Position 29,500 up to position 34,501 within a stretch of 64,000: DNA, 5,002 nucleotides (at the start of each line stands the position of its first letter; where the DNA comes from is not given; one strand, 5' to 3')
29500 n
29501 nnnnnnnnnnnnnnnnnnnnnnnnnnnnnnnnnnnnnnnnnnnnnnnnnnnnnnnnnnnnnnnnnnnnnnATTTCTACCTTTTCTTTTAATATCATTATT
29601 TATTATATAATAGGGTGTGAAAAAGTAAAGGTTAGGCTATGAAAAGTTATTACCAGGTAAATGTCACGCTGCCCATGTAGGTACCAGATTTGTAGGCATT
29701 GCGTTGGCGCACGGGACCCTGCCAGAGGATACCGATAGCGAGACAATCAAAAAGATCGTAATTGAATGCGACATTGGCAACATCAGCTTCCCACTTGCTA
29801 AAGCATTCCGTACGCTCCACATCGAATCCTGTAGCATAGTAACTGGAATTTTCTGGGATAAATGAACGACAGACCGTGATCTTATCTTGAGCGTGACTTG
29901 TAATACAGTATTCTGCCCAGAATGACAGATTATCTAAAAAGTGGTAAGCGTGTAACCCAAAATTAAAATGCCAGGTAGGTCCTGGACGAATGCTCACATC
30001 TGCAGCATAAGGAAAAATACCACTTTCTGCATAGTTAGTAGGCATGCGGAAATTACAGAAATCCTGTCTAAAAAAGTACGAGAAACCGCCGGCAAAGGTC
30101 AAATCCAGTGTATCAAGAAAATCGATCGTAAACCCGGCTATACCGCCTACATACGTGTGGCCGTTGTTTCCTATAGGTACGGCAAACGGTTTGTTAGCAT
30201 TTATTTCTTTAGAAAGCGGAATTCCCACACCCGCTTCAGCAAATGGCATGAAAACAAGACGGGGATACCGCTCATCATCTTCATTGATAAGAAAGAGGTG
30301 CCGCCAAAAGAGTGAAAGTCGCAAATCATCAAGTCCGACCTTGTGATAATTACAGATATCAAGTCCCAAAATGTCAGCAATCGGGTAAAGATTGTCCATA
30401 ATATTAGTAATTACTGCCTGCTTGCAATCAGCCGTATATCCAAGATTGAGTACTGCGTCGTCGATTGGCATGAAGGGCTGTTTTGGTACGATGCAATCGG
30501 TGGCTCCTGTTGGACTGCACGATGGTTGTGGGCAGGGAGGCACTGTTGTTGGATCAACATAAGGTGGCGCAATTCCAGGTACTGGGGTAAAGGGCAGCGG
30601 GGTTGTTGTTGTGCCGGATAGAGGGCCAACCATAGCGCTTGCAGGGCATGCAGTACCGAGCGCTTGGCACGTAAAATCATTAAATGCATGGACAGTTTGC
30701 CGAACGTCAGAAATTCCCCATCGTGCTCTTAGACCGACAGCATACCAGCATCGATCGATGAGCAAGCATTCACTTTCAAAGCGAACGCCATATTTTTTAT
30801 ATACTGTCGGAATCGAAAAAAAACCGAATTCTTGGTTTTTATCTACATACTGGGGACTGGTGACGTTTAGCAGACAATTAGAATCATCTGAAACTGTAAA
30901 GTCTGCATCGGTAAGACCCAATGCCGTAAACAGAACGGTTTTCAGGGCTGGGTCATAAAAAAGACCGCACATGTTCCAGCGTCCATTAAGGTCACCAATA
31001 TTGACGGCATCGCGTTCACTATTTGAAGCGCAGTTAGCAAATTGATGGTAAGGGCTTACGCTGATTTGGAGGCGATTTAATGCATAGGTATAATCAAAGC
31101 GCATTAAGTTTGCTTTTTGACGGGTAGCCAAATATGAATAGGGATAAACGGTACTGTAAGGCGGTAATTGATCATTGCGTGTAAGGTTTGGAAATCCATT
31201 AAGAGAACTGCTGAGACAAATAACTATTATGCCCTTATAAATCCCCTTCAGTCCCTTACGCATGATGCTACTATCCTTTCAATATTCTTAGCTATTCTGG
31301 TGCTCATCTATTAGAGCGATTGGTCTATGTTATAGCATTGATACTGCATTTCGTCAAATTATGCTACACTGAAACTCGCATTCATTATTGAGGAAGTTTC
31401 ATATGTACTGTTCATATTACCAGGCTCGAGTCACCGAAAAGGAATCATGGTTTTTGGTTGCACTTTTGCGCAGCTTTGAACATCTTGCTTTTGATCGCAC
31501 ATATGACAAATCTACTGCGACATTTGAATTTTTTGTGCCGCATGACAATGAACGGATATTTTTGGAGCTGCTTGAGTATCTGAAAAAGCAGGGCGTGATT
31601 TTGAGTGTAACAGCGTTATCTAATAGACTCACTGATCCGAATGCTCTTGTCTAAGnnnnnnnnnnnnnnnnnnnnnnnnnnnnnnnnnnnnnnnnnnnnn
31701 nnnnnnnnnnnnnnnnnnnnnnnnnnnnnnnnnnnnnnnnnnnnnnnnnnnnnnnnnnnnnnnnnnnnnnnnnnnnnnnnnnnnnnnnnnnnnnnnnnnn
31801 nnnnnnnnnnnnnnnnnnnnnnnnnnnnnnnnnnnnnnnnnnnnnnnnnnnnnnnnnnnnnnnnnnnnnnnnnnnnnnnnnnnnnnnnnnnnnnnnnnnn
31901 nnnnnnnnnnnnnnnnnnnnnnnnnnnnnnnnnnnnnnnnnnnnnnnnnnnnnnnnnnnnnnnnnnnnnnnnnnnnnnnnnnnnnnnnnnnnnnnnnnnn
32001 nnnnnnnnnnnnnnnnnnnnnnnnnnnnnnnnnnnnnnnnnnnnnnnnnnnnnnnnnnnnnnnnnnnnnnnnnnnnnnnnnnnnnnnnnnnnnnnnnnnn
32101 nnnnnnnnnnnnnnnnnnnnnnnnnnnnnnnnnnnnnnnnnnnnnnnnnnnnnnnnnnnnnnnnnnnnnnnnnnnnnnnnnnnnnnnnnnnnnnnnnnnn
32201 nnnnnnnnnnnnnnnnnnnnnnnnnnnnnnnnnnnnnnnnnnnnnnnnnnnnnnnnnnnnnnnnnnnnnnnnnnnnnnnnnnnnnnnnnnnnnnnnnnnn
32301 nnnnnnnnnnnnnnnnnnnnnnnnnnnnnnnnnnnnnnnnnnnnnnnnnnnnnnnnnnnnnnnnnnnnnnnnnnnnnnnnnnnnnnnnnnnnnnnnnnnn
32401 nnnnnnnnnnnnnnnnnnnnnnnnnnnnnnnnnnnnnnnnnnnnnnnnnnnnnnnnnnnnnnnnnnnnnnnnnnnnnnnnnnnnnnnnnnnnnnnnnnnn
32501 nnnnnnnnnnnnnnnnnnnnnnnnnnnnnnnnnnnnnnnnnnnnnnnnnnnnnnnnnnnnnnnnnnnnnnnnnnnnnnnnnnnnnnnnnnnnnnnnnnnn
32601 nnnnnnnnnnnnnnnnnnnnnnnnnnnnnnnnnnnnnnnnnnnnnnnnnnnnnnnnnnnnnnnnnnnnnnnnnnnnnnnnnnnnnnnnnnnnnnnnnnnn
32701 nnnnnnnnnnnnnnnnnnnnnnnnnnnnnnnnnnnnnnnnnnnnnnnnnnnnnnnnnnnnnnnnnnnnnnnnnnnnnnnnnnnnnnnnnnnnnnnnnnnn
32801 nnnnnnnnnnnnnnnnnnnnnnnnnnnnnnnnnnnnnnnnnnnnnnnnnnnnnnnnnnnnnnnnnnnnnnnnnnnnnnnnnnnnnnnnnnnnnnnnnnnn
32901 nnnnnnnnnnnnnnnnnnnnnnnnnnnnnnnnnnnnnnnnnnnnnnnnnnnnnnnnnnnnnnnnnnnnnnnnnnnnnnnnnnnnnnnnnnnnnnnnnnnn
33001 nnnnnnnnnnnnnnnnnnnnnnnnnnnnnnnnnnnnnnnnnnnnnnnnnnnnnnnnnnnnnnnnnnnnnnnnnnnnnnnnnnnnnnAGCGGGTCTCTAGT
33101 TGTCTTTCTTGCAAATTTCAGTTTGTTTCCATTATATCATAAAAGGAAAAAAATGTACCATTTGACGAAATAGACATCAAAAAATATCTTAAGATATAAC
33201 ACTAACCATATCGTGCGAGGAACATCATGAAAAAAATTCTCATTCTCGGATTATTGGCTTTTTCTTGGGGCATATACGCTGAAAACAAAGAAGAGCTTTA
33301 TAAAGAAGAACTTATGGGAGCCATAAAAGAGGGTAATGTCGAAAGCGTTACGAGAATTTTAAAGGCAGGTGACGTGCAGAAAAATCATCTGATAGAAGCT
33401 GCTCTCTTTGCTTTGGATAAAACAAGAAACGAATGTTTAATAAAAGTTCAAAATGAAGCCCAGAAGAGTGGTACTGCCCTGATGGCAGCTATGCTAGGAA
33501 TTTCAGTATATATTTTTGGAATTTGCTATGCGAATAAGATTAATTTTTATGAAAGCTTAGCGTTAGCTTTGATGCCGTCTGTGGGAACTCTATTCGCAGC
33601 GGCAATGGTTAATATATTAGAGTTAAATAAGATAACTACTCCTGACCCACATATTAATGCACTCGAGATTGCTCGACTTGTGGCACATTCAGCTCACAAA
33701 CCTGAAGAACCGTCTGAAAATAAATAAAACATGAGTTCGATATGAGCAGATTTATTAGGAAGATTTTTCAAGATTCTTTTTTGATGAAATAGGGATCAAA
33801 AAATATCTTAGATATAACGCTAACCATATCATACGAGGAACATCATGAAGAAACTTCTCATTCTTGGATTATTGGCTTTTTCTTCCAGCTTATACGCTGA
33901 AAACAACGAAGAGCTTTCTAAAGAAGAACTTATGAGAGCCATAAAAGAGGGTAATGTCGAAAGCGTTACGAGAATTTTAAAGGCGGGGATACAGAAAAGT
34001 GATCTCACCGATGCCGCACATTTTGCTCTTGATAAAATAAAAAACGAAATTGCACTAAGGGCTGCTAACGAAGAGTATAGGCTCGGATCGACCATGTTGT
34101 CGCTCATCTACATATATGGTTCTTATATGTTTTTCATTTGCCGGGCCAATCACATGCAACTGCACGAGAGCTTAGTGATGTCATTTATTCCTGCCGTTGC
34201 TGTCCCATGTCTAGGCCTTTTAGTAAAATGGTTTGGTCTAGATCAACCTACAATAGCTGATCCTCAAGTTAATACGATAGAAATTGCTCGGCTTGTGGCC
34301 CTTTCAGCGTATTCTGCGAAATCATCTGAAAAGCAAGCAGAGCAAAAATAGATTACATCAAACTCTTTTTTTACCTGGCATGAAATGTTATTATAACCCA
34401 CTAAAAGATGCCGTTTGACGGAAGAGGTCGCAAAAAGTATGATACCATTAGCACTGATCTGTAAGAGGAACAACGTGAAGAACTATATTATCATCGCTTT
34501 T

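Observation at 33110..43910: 10.7-kb co-directional cluster of twelve leader-bearing unknown genes ending in an AAA+ ATPase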

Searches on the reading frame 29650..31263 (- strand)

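Call 8: search_protein_families(library=ncbifam, proteins=[window:29650-31263:-], max_evalue=0.01)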
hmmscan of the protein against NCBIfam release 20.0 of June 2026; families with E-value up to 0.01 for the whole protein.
window:29650-31263:- (537 aa): 0 families

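Call 42: search_protein_families(library=pfam, proteins=[P0138, P0139, P0140, P0164, P0167, P0127, P0087, P0111, P0149, P0080], max_evalue=0.001)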
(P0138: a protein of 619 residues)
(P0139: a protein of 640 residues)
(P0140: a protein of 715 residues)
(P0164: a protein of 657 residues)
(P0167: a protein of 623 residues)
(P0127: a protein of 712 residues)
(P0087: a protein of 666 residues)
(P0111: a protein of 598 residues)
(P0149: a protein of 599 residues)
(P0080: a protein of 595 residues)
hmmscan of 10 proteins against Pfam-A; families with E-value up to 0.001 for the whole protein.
P0138 (619 aa): 4 families
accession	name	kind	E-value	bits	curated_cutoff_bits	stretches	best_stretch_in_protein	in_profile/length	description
PF12037.13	ATAD3_N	-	5.2e-76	255.9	25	1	32-295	7-265/265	ATPase family AAA domain-containing protein 3, N-terminal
PF00004.35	AAA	-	1.5e-26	93.8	21.2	1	358-483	1-130/131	ATPase family associated with various cellular activities (AAA)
PF05496.18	RuvB_N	-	0.00018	21.7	27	1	340-392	18-70/159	Holliday junction DNA helicase RuvB P-loop domain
PF13401.12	AAA_22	-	0.0008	20.2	27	0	357-377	7-27/130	AAA domain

P0139 (640 aa): 4 families
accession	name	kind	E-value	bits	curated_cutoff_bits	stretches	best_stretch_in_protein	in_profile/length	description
PF12037.13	ATAD3_N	-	6.9e-105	350.6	25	1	55-322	4-265/265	ATPase family AAA domain-containing protein 3, N-terminal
PF00004.35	AAA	-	2.3e-29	102.9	21.2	1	394-521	1-131/131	ATPase family associated with various cellular activities (AAA)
PF13191.12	AAA_16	-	3.8e-07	31.2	32.6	1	372-414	7-47/167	AAA ATPase domain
PF05496.18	RuvB_N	-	0.0001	22.6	27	1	376-463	18-97/159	Holliday junction DNA helicase RuvB P-loop domain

P0140 (715 aa): 7 families
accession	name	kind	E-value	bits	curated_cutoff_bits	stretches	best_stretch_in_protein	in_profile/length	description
PF00004.35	AAA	-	2.5e-25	89.9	21.2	1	422-549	1-130/131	ATPase family associated with various cellular activities (AAA)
PF12037.13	ATAD3_N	-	1.1e-16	61.5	25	1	143-356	58-265/265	ATPase family AAA domain-containing protein 3, N-terminal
PF05496.18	RuvB_N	-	2e-06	28.1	27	1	404-458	18-72/159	Holliday junction DNA helicase RuvB P-loop domain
PF01078.27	Mg_chelatase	-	4.7e-05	23.3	20.3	1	408-440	11-43/207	Magnesium chelatase, subunit ChlI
PF13191.12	AAA_16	-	5.9e-05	24.1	32.6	1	415-526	21-138/167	AAA ATPase domain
PF07728.20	AAA_5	-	9.6e-05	22.9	22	0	421-443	1-23/139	AAA domain (dynein-related subfamily)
PF13401.12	AAA_22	-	0.00013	22.7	27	0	421-443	7-29/130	AAA domain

P0164 (657 aa): 3 families
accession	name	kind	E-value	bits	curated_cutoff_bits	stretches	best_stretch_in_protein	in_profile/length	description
PF00004.35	AAA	-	6.8e-25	88.5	21.2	1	403-529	1-130/131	ATPase family associated with various cellular activities (AAA)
PF13401.12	AAA_22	-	0.00057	20.7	27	0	404-435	9-45/130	AAA domain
PF13191.12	AAA_16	-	0.00094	20.2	32.6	0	388-425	14-49/167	AAA ATPase domain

P0167 (623 aa): 6 families
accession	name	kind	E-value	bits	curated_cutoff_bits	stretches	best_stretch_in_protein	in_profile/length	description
PF12037.13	ATAD3_N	-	4.1e-97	325.1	25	1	52-318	5-265/265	ATPase family AAA domain-containing protein 3, N-terminal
PF00004.35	AAA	-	5.6e-27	95.2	21.2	1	390-516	1-130/131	ATPase family associated with various cellular activities (AAA)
PF13191.12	AAA_16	-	6.1e-07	30.5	32.6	0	368-410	7-47/167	AAA ATPase domain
PF05496.18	RuvB_N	-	0.00013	22.2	27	1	371-508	17-152/159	Holliday junction DNA helicase RuvB P-loop domain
PF13401.12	AAA_22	-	0.00054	20.7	27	0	390-410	8-28/130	AAA domain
PF01078.27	Mg_chelatase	-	0.00069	19.5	20.3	0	385-407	20-42/207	Magnesium chelatase, subunit ChlI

P0127 (712 aa): 8 families
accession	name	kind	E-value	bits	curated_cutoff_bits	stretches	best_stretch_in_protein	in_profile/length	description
PF12037.13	ATAD3_N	-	1.5e-39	136.4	25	1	179-396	54-265/265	ATPase family AAA domain-containing protein 3, N-terminal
PF00004.35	AAA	-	9.3e-23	81.6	21.2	1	458-586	1-130/131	ATPase family associated with various cellular activities (AAA)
PF13191.12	AAA_16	-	4.9e-05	24.3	32.6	0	451-477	21-46/167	AAA ATPase domain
PF01078.27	Mg_chelatase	-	5.3e-05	23.2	20.3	1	446-476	13-43/207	Magnesium chelatase, subunit ChlI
PF13401.12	AAA_22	-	5.8e-05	23.9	27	0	456-477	6-27/130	AAA domain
PF05496.18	RuvB_N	-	5.9e-05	23.3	27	1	445-525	23-95/159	Holliday junction DNA helicase RuvB P-loop domain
PF20720.3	nSTAND3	-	0.00041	20.5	27.2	0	447-576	9-120/155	Novel STAND NTPase 3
PF07728.20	AAA_5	-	0.00098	19.6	22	1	457-478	1-22/139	AAA domain (dynein-related subfamily)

P0087 (666 aa): 2 families
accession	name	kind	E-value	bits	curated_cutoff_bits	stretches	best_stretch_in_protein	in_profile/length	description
PF00004.35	AAA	-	7.2e-28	98.1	21.2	1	374-500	1-130/131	ATPase family associated with various cellular activities (AAA)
PF13191.12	AAA_16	-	1.6e-06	29.1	32.6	0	350-392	5-45/167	AAA ATPase domain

P0111 (598 aa): 5 families
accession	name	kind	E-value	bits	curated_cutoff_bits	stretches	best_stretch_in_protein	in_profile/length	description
PF00004.35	AAA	-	6.1e-25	88.6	21.2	1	350-473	1-125/131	ATPase family associated with various cellular activities (AAA)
PF05496.18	RuvB_N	-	0.00048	20.3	27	0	316-414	5-93/159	Holliday junction DNA helicase RuvB P-loop domain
PF20720.3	nSTAND3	-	0.00068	19.8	27.2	0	350-414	20-74/155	Novel STAND NTPase 3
PF07728.20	AAA_5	-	0.00076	19.9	22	0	350-418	2-79/139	AAA domain (dynein-related subfamily)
PF17862.7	AAA_lid_3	-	0.00077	19.4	27.2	0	532-552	3-23/45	AAA+ lid domain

P0149 (599 aa): 5 families
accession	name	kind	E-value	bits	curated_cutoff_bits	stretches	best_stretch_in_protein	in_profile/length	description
PF00004.35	AAA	-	4e-23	82.7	21.2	1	353-477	2-130/131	ATPase family associated with various cellular activities (AAA)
PF13191.12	AAA_16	-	6.6e-06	27.2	32.6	0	348-380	24-55/167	AAA ATPase domain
PF17862.7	AAA_lid_3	-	1.9e-05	24.6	27.2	1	526-562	5-41/45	AAA+ lid domain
PF05707.18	Zot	-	3.7e-05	23.7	20.3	1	392-477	64-146/197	Zonular occludens toxin (Zot)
PF07728.20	AAA_5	-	0.00015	22.2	22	0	352-424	2-81/139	AAA domain (dynein-related subfamily)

P0080 (595 aa): 4 families
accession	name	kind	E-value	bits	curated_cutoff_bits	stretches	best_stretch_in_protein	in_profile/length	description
PF00004.35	AAA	-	2e-23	83.7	21.2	1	354-481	1-130/131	ATPase family associated with various cellular activities (AAA)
PF13401.12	AAA_22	-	8.8e-05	23.3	27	0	353-409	7-64/130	AAA domain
PF13173.12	AAA_14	-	0.00023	21.6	27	0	354-423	5-74/129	AAA domain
PF13191.12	AAA_16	-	0.00034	21.6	32.6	0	346-384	19-57/167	AAA ATPase domain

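Call 51: search_protein_families(library=pfam, proteins=[window:29650-31263:-], max_evalue=0.001)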
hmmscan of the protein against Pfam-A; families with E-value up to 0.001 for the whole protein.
window:29650-31263:- (537 aa): 0 families

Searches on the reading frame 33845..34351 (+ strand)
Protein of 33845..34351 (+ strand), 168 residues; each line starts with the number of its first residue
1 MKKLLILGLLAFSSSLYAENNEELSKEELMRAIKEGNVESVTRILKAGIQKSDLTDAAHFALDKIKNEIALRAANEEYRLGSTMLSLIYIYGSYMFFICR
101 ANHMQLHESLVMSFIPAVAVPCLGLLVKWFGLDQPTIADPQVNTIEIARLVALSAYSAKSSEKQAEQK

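Call 3: search_protein_families(library=pfam, proteins=[window:33845-34351:+], max_evalue=0.1)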
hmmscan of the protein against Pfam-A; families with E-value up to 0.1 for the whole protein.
window:33845-34351:+ (168 aa): 2 families
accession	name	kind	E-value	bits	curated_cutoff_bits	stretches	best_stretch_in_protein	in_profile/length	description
PF06480.20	FtsH_ext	-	0.057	14.1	25.5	1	5-42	10-47/103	FtsH Extracellular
PF19185.5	DUF5867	-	0.088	12.5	25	0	7-91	8-91/274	Family of unknown function (DUF5867)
